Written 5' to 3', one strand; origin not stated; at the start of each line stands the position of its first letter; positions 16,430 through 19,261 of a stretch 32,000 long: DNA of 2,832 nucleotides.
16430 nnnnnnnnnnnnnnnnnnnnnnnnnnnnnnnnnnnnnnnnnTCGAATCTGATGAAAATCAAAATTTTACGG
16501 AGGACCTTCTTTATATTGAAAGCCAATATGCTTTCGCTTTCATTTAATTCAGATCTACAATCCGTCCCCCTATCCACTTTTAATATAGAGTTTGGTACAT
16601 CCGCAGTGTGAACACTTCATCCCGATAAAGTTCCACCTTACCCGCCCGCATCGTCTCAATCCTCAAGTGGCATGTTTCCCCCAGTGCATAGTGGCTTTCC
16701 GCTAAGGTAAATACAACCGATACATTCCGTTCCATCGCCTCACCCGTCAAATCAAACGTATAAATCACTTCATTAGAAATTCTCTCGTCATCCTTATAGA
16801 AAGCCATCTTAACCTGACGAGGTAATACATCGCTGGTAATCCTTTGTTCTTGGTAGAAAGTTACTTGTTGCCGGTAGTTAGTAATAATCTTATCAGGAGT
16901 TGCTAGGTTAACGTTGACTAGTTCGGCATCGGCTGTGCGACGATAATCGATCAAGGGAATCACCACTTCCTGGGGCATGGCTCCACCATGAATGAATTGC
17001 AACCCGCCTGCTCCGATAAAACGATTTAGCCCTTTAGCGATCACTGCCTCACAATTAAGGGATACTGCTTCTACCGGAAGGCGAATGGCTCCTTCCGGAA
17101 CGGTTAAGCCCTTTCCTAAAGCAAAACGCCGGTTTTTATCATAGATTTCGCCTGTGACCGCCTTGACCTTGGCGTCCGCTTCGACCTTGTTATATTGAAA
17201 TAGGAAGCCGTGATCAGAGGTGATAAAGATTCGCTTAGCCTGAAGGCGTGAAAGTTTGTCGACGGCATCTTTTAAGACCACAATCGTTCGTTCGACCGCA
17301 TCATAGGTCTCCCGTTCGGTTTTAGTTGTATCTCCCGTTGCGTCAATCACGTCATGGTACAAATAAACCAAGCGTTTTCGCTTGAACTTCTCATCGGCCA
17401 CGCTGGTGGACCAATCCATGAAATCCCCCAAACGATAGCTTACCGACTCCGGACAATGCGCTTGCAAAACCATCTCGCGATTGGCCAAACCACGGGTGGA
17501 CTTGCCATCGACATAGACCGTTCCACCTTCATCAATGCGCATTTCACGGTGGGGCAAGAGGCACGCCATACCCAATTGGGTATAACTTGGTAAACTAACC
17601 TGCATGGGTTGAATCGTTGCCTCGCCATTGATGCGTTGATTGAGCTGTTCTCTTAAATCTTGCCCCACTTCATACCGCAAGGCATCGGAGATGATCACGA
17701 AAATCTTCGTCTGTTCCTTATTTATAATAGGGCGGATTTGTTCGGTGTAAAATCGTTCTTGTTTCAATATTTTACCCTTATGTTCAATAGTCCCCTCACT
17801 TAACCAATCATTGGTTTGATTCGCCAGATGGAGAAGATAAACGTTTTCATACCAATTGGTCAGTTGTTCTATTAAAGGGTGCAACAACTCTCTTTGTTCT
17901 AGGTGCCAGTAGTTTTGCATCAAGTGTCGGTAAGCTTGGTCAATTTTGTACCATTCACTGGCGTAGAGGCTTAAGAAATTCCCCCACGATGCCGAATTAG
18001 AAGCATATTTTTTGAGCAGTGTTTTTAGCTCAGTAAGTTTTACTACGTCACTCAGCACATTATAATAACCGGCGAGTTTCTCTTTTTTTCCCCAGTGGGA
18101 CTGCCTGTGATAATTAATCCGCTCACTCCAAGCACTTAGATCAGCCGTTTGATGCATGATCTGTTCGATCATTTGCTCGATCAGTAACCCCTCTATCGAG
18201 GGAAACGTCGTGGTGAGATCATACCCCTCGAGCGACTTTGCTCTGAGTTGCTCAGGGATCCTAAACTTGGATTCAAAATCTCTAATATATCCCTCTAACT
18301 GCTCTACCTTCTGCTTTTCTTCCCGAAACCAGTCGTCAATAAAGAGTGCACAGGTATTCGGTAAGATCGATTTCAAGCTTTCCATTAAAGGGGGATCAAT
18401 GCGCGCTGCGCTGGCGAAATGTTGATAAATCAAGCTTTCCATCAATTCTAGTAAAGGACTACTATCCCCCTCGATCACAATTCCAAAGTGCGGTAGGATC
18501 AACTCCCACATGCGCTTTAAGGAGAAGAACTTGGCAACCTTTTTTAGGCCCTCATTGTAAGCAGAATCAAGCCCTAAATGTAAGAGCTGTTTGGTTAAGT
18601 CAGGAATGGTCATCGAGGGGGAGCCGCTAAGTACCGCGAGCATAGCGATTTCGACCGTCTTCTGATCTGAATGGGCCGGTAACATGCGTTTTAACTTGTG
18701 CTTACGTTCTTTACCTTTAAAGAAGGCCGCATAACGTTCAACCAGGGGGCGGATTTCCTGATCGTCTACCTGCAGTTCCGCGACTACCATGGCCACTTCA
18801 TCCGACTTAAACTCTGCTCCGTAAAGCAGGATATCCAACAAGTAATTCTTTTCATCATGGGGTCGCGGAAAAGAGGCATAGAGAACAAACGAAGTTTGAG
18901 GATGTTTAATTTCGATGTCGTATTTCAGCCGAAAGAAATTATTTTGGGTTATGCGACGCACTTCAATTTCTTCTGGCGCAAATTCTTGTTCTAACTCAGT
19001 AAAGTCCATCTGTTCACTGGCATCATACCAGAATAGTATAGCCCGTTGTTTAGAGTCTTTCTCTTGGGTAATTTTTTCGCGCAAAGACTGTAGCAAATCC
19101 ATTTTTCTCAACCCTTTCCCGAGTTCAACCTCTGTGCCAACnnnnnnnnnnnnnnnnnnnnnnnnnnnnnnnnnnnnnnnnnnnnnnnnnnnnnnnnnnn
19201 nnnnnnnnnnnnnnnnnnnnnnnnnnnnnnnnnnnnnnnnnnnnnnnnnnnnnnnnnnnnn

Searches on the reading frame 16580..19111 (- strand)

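Call 24: search_protein_families(library=pfam, proteins=[window:16580-19111:-], max_evalue=0.001)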
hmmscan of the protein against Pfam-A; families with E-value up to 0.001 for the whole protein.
window:16580-19111:- (843 aa): 1 family
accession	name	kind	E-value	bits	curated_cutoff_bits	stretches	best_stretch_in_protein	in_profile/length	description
PF08665.17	PglZ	-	6.3e-50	170.1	25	1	469-643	2-179/179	PglZ domain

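Call 90: search_protein_families(library=padloc, proteins=[window:16580-19111:-], max_evalue=0.001)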
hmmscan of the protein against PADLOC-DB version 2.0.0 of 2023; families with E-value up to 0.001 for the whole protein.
window:16580-19111:- (843 aa): 15 families
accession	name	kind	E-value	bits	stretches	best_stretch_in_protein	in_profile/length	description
PDLC02564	PglZ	-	1.8e-208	692.9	1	6-838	6-847/855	PglZ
PDLC02547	PglZ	-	1.2e-175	584.1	1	19-823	13-835/855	PglZ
PDLC02563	PglZ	-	9.6e-97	323.2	1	24-823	22-815/831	PglZ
PDLC02557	PglZ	-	4.9e-82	274.5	1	11-797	4-787/834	PglZ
PDLC02551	PglZ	-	2.2e-50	169.6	1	303-792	292-800/856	PglZ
PDLC02553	PglZ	-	4.6e-50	168.6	1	409-793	422-818/868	PglZ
PDLC02561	PglZ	-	3.1e-33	112.9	1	280-729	279-721/840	PglZ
PDLC02559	PglZ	-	3.7e-30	102.8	1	326-729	346-740/860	PglZ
PDLC02548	PglZ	-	1.9e-21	74.2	1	373-729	384-746/961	PglZ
PDLC02545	PglZ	-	5e-17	59.6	1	354-736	312-649/750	PglZ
PDLC02566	PglZ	-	2.5e-12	43.9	1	359-730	344-684/774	PglZ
PDLC02562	PglZ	-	2.4e-10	37.5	1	453-721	458-725/730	PglZ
PDLC02542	PglZ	-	3.4e-05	20.2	1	604-790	580-764/797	PglZ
PDLC02546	PglZ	-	0.00025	17.8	1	598-750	555-703/769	PglZ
PDLC02565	PglZ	-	0.00037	16.9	0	626-734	644-743/910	PglZ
